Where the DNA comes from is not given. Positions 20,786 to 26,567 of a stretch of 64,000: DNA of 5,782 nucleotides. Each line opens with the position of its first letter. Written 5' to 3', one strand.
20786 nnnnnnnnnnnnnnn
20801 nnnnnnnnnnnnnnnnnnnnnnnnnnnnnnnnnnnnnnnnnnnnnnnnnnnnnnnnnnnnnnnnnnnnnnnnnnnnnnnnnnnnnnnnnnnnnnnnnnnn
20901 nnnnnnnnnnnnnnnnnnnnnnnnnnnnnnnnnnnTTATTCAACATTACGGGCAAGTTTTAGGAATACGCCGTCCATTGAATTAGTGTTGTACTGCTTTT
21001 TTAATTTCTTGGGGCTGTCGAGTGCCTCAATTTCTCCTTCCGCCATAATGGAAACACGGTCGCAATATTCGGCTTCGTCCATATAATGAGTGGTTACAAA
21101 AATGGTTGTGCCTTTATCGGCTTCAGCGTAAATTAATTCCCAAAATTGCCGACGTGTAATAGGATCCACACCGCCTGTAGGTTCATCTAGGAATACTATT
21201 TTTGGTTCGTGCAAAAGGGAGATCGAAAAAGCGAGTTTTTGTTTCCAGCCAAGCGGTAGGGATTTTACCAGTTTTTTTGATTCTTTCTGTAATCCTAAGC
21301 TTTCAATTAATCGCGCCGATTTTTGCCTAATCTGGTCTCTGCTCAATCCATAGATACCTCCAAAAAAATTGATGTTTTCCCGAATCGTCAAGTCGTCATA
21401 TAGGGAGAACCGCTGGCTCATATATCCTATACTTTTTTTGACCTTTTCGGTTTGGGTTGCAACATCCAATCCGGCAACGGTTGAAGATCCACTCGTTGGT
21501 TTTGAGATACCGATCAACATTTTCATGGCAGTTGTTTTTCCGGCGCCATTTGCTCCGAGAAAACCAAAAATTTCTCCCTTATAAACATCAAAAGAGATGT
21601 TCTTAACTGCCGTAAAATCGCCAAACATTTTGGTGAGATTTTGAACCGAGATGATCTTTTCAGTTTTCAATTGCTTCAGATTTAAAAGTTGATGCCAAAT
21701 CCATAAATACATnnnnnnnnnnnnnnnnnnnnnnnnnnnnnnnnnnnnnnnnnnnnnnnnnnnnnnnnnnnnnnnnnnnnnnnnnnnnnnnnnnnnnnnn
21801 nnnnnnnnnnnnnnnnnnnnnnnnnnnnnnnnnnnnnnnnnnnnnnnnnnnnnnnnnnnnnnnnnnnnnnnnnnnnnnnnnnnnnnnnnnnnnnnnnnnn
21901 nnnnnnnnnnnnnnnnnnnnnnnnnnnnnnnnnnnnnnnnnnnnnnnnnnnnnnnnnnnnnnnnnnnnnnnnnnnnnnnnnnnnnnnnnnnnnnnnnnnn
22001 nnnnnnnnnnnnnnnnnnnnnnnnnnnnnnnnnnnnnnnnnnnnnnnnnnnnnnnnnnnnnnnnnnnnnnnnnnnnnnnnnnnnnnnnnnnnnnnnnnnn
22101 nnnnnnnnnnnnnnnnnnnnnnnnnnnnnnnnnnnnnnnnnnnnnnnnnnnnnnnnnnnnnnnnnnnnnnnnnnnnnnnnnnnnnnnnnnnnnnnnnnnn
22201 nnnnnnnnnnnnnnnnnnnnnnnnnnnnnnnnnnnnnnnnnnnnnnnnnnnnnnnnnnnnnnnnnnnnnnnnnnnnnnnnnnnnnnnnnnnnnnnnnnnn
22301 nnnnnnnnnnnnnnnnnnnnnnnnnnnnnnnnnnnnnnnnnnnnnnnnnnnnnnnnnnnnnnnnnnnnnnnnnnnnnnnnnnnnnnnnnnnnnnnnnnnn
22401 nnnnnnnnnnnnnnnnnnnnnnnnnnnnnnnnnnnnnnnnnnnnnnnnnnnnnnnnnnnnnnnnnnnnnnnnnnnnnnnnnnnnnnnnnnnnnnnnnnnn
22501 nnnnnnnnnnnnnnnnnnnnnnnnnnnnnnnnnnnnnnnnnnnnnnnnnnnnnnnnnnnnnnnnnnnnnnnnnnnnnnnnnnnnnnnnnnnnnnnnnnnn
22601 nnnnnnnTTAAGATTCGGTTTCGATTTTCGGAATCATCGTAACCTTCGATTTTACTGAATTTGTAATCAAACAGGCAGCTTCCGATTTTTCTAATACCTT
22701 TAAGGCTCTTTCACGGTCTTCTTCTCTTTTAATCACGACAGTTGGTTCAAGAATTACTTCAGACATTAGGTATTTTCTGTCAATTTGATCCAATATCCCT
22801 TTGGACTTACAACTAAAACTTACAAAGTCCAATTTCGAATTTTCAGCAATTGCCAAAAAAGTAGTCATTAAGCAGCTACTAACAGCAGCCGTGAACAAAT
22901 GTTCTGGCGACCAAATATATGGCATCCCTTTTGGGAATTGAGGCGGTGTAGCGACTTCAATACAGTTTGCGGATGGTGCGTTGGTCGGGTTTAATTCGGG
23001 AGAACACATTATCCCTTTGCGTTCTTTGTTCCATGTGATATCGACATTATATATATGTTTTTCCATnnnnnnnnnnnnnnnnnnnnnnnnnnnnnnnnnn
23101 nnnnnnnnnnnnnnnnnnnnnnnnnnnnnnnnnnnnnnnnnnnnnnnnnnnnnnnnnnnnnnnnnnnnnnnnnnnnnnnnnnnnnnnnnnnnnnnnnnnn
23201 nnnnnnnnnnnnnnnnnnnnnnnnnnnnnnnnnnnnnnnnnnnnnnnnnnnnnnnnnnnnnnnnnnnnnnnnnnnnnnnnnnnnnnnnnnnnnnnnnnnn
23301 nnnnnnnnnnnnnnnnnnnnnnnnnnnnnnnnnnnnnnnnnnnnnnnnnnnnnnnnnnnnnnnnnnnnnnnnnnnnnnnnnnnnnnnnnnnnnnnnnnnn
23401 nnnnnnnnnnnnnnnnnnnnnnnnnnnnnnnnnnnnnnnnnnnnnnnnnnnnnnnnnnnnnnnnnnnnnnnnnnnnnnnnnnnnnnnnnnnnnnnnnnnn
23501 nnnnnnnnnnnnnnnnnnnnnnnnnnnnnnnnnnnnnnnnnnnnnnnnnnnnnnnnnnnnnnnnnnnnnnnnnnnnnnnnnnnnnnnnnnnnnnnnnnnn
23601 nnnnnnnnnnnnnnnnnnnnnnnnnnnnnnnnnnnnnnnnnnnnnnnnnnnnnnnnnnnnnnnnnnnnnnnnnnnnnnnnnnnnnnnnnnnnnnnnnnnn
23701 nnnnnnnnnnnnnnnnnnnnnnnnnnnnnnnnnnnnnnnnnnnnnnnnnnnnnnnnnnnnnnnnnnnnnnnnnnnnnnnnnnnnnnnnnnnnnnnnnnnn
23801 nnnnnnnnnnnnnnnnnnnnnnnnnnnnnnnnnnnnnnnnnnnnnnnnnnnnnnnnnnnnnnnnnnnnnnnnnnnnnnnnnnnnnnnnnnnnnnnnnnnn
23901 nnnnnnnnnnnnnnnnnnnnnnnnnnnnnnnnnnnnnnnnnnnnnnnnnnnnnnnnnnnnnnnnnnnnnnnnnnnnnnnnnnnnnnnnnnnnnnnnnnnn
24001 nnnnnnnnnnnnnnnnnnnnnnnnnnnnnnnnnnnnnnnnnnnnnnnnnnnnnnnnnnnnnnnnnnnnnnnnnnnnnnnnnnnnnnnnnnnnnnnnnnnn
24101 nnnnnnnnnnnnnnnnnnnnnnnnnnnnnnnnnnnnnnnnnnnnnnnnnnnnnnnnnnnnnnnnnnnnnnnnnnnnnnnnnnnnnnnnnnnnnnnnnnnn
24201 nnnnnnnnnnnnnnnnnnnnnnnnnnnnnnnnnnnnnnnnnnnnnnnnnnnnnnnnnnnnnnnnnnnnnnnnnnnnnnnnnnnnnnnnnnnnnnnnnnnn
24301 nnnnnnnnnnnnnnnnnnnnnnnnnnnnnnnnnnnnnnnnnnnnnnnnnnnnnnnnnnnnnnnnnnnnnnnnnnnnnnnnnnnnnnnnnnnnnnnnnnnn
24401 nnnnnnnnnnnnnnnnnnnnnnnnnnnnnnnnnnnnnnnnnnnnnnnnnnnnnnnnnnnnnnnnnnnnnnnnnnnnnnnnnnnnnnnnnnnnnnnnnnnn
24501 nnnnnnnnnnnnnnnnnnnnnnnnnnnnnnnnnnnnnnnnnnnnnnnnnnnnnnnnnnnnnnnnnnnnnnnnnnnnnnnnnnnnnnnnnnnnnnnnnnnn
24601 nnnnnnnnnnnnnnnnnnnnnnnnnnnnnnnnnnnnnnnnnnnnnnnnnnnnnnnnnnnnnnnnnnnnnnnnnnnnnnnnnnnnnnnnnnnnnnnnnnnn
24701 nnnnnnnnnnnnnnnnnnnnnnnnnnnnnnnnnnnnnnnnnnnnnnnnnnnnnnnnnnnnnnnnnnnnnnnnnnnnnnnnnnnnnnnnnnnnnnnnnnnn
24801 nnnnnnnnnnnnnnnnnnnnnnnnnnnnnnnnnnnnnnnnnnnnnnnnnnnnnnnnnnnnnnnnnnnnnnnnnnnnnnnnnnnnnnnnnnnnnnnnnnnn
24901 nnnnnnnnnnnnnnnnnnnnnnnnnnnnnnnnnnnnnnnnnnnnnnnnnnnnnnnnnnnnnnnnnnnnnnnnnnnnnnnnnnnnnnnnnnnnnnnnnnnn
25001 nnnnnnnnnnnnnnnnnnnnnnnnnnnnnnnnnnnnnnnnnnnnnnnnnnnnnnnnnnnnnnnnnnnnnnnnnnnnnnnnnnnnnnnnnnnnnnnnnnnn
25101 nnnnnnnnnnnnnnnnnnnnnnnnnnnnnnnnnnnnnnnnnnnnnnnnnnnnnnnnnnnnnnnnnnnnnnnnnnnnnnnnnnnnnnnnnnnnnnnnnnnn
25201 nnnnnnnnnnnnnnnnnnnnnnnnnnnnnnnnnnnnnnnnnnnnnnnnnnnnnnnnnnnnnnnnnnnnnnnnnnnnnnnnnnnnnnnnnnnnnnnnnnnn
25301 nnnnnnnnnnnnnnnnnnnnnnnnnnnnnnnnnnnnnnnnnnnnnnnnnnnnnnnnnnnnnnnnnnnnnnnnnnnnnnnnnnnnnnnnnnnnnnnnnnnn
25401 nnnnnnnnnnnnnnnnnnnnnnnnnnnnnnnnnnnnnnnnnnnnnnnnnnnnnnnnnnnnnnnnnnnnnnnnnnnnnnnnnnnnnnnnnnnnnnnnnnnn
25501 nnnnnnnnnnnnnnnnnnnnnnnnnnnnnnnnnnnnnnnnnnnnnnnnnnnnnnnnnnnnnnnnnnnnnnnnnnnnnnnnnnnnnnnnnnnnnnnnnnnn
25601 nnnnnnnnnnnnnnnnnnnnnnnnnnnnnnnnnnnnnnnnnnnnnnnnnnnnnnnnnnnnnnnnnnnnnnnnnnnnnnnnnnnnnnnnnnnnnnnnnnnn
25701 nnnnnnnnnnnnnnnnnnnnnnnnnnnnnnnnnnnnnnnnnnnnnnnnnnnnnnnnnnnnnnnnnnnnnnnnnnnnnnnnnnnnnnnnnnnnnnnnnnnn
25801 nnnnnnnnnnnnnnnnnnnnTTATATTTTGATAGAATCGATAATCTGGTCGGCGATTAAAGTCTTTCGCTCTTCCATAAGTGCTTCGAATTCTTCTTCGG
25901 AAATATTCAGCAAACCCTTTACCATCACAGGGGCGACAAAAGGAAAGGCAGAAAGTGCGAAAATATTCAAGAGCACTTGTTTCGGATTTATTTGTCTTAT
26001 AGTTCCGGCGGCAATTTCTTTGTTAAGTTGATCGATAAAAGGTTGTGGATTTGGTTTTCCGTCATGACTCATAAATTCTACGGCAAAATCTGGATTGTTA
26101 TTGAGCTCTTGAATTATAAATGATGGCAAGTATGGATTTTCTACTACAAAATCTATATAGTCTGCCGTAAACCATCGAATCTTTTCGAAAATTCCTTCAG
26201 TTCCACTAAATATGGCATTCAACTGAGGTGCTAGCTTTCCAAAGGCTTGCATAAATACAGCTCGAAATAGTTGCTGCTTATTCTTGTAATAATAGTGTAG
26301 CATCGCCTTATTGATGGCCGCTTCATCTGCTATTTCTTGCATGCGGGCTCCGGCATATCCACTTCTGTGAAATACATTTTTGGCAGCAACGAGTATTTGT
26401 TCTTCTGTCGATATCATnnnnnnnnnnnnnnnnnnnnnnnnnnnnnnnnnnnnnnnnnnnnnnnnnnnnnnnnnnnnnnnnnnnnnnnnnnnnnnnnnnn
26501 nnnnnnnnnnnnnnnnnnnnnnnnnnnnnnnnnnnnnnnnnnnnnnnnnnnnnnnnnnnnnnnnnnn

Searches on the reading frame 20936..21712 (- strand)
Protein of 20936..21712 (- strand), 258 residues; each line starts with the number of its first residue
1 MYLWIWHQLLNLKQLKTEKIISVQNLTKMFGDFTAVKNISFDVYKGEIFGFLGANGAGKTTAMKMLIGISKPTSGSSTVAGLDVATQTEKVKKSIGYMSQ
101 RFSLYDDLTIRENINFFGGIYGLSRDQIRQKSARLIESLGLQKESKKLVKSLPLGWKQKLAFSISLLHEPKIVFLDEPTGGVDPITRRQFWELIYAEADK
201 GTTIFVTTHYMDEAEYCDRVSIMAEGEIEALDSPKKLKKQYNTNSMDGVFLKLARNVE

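Call 43: search_protein_families(library=pfam, proteins=[window:20936-21712:-], max_evalue=0.001)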
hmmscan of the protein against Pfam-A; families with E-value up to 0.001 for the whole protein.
window:20936-21712:- (258 aa): 2 families
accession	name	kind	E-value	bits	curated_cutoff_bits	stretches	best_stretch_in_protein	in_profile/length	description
PF00005.33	ABC_tran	-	7.6e-29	101.5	25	1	36-179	1-136/137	ABC transporter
PF13304.12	AAA_21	-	1.1e-09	39.2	27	1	152-209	238-298/304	AAA domain, putative AbiEii toxin, Type IV TA system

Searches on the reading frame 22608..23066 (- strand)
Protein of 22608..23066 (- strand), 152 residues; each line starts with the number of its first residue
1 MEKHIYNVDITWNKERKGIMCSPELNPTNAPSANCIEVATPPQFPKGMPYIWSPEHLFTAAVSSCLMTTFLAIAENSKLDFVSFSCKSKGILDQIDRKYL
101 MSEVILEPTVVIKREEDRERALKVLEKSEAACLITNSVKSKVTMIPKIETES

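Call 35: search_protein_families(library=pfam, proteins=[window:22608-23066:-], max_evalue=0.001)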
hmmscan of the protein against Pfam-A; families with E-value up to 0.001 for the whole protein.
window:22608-23066:- (152 aa): 1 family
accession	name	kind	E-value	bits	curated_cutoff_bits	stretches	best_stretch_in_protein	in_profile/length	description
PF02566.24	OsmC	-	3.1e-13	50.4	27.5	1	52-144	6-97/100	OsmC-like protein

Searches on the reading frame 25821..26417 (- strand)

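Call 83: search_protein_families(library=pfam, proteins=[window:25821-26417:-], max_evalue=0.0001)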
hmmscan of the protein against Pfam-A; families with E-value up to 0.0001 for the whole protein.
window:25821-26417:- (198 aa): 1 family
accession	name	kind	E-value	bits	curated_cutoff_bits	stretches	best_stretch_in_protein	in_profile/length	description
PF00440.29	TetR_N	-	2e-13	50.4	24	1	8-54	1-47/47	Bacterial regulatory proteins, tetR family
